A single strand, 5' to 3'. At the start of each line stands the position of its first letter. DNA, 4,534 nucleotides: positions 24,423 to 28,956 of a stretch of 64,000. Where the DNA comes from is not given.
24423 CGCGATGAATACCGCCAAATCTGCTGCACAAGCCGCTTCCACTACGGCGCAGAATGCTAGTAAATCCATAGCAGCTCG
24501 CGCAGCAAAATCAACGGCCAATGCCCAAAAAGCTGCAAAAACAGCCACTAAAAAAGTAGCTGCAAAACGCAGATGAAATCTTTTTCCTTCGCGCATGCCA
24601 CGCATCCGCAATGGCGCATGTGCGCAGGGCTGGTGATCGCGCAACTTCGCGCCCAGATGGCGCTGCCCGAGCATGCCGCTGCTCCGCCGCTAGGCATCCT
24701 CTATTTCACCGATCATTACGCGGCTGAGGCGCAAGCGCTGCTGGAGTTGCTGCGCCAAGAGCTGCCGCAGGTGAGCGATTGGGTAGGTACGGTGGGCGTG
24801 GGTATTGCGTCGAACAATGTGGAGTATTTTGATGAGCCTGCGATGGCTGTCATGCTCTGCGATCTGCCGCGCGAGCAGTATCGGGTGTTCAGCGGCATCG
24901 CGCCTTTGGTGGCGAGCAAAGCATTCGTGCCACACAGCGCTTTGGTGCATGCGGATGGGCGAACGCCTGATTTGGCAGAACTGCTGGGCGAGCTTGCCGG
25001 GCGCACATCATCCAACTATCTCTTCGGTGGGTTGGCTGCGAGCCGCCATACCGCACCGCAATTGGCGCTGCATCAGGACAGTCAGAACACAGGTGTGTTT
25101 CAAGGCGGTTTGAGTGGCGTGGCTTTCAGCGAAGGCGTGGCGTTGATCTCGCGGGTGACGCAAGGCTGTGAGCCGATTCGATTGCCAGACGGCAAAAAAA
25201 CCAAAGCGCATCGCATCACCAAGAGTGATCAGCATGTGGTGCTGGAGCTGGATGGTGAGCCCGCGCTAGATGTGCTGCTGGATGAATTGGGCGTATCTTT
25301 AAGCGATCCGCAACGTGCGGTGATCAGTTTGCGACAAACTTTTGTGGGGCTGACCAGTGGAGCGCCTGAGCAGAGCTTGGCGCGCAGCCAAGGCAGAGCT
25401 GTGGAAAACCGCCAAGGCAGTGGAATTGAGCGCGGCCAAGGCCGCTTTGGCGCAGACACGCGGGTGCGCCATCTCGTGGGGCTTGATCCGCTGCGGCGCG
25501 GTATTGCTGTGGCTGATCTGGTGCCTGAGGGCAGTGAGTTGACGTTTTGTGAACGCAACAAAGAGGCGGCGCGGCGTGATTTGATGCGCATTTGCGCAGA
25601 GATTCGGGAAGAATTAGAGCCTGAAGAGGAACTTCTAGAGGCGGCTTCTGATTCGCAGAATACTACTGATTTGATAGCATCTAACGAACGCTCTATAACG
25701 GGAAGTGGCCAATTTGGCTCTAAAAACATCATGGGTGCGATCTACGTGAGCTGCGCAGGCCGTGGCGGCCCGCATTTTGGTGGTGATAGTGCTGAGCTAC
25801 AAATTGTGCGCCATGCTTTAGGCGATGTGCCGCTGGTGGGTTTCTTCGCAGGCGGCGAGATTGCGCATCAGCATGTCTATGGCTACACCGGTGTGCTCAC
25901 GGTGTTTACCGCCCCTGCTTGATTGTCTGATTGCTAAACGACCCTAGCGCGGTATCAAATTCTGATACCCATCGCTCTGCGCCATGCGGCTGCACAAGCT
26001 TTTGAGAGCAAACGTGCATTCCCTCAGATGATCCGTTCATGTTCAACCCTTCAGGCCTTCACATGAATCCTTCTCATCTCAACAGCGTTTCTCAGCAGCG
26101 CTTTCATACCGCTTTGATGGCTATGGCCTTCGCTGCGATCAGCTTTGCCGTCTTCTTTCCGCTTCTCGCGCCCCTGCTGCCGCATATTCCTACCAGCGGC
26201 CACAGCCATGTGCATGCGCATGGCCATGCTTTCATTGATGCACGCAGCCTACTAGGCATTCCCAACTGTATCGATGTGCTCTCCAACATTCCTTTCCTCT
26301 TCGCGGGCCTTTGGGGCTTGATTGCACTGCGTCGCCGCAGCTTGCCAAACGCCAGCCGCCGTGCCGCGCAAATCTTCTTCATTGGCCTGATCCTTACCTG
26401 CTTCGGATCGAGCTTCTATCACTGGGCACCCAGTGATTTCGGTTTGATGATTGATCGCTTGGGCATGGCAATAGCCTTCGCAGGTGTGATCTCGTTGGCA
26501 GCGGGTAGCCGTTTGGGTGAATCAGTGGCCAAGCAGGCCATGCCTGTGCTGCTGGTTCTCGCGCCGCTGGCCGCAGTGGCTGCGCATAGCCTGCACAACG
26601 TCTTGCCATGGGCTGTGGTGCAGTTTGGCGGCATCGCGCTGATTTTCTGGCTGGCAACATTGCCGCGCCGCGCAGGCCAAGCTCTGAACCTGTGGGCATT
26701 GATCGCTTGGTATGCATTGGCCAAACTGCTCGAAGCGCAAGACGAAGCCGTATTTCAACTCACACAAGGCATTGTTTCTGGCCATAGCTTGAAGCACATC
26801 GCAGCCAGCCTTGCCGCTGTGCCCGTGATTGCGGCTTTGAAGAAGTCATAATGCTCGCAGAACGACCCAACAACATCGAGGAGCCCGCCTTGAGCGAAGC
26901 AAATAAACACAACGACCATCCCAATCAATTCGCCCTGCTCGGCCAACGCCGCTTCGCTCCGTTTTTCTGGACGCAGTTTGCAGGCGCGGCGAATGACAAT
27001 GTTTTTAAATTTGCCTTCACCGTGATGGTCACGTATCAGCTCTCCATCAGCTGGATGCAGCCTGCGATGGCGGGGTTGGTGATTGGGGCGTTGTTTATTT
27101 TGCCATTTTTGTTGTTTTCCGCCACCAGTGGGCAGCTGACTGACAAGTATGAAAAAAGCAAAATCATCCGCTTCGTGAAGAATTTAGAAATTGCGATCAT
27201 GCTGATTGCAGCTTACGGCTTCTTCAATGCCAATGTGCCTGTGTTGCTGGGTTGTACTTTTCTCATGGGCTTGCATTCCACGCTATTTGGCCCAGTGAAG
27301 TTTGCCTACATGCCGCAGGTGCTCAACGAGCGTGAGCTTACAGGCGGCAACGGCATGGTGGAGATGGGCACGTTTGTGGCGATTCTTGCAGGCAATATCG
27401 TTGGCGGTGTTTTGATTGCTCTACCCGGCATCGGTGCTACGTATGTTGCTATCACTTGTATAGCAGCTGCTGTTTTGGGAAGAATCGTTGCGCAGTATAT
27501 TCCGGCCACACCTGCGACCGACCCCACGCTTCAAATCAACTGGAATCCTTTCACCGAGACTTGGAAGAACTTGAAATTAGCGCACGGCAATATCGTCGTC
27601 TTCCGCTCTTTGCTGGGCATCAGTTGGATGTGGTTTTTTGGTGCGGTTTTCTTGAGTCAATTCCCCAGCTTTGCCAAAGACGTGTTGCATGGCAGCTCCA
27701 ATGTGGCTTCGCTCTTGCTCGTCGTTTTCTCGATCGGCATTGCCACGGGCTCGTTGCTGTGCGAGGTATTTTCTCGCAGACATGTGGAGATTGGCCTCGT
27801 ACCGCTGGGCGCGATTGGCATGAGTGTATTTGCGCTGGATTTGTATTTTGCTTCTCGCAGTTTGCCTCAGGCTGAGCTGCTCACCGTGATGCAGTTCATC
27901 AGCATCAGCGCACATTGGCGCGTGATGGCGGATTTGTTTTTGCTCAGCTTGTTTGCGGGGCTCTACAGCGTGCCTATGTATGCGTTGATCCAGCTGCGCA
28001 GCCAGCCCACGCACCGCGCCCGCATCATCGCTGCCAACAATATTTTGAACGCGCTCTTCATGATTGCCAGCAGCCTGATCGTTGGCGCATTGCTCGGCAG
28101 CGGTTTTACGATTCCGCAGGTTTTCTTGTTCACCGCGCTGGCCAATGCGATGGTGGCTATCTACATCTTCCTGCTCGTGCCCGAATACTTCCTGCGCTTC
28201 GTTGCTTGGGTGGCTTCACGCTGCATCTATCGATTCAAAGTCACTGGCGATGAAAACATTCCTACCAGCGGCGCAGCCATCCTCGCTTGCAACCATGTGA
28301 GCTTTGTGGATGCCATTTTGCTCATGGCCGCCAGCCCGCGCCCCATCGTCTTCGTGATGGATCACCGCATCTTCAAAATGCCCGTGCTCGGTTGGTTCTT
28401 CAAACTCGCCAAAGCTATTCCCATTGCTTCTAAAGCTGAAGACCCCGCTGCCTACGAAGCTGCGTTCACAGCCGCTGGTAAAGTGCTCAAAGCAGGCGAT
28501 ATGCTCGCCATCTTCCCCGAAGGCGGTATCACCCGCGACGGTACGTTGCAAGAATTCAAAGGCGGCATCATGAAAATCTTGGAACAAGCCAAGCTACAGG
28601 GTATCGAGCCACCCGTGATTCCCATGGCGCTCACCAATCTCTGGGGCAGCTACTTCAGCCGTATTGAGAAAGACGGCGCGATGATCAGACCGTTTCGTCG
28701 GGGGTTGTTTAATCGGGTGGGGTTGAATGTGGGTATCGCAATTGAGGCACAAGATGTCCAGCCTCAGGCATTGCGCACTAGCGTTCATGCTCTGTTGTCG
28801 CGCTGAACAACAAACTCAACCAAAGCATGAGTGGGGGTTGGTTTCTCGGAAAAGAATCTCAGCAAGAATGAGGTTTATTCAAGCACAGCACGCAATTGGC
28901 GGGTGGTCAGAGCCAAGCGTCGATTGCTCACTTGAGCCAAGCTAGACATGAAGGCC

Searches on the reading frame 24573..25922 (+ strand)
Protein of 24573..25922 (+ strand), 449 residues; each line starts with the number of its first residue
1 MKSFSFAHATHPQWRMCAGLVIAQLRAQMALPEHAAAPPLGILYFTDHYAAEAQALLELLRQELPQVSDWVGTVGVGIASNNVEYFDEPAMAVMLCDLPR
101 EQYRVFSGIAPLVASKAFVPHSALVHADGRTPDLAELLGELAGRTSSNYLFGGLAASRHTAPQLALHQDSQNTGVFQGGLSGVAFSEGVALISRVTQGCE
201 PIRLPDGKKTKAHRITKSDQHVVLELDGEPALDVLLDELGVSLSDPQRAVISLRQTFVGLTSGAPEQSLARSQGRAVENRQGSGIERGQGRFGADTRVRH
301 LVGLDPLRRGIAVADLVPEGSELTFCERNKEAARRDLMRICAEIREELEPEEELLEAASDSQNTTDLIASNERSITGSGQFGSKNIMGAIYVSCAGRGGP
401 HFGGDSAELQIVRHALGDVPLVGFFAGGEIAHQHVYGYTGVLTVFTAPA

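Call 25: search_protein_families(library=pfam, proteins=[window:24573-25922:+])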
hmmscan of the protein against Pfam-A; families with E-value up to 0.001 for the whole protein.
window:24573-25922:+ (449 aa): 2 families
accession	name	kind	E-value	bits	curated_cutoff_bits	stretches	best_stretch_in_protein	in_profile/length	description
PF08495.15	FIST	-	1.8e-25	90.4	23.2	1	40-229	2-189/189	FIST N domain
PF10442.14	FIST_C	-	9.2e-23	81.3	28.5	1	278-432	29-131/131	FIST C domain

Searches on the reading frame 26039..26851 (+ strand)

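Call 25: search_protein_families(library=pfam, proteins=[window:26039-26851:+])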
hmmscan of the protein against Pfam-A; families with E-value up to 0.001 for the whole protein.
window:26039-26851:+ (270 aa): 1 family
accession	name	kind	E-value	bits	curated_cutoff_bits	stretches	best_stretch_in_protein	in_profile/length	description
PF05875.18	Ceramidase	-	6.5e-06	26.2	32.5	1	78-202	24-143/259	Ceramidase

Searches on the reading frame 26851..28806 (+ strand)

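Call 5: search_protein_families(library=pfam, proteins=[window:26851-28806:+])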
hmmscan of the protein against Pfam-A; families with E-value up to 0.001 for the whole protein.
window:26851-28806:+ (651 aa): 3 families
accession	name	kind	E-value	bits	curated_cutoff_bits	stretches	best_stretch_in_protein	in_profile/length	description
PF01553.26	Acyltransferase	-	1.2e-28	100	23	1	461-594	1-131/132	Acyltransferase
PF07690.21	MFS_1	-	7.1e-20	71.6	33.4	2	40-351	3-305/347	Major Facilitator Superfamily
PF05977.19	MFS_3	-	2.4e-11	43.2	27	1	69-337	42-307/524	Transmembrane secretion effector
